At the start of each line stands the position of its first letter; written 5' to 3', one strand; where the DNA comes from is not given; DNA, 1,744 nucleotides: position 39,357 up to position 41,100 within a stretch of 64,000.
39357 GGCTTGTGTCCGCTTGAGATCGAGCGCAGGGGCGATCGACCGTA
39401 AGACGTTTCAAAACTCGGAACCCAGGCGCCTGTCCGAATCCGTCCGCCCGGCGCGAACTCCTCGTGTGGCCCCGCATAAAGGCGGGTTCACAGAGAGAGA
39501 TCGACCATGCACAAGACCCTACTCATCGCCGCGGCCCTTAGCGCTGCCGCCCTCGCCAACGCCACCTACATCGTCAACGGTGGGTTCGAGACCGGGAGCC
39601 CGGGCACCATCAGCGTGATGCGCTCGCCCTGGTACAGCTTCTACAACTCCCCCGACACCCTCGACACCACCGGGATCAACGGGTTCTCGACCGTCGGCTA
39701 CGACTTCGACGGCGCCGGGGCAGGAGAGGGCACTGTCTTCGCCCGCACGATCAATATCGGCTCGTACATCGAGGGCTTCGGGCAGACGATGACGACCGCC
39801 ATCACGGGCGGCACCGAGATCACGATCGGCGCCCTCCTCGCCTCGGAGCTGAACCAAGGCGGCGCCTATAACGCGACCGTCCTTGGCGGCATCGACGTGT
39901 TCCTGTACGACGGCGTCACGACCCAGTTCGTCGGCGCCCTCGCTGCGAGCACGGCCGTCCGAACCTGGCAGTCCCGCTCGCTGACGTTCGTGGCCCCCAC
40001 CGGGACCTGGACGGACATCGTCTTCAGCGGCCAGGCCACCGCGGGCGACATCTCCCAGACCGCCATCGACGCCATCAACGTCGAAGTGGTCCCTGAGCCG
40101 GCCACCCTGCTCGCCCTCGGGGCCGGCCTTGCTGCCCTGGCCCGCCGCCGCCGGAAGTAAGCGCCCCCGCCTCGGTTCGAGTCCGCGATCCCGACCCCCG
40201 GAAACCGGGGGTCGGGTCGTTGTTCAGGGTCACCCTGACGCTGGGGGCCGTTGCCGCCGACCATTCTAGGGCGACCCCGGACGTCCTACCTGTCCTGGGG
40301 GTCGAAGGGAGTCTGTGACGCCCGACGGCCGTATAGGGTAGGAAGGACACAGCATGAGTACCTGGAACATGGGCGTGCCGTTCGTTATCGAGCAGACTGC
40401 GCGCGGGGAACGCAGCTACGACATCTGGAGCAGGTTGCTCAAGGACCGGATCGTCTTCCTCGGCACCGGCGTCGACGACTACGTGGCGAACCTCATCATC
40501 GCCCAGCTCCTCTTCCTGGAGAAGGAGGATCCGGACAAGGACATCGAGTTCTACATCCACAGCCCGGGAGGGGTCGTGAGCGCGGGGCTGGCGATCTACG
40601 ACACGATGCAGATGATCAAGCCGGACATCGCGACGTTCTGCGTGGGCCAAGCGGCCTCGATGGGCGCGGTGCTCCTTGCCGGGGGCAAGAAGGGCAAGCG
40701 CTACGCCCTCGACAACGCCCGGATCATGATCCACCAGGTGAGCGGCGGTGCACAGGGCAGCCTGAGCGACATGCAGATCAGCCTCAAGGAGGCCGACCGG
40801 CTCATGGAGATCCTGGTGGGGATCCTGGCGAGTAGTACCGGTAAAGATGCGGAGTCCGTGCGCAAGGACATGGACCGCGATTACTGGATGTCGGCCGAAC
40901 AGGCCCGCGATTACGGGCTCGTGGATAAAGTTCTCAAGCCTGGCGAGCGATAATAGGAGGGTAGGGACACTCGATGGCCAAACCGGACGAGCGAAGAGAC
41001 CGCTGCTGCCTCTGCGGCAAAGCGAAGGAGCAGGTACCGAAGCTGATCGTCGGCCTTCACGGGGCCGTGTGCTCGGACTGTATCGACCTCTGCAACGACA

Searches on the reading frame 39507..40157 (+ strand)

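Call 65: search_protein_families(library=pfam, proteins=[window:39507-40157:+], max_evalue=0.01)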
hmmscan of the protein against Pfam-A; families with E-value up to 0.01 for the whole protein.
window:39507-40157:+ (217 aa): 1 family
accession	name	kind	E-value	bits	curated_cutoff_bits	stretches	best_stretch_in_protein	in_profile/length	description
PF07589.16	PEP-CTERM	-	3.9e-07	30.3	20.7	1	195-216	2-24/24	PEP-CTERM motif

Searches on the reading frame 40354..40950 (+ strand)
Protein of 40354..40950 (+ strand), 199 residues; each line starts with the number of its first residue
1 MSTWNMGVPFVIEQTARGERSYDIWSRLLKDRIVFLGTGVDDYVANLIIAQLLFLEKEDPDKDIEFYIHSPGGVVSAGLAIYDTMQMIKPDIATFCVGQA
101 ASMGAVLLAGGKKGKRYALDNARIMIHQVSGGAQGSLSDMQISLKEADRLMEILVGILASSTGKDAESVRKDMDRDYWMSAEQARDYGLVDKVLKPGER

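Call 90: search_protein_families(library=pfam, proteins=[window:40354-40950:+], max_evalue=0.00001)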
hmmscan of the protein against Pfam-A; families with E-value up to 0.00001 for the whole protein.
window:40354-40950:+ (199 aa): 1 family
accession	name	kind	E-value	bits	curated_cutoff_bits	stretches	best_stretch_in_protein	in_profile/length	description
PF00574.28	CLP_protease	-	4.1e-77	258.6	20.2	1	17-195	2-180/182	Clp protease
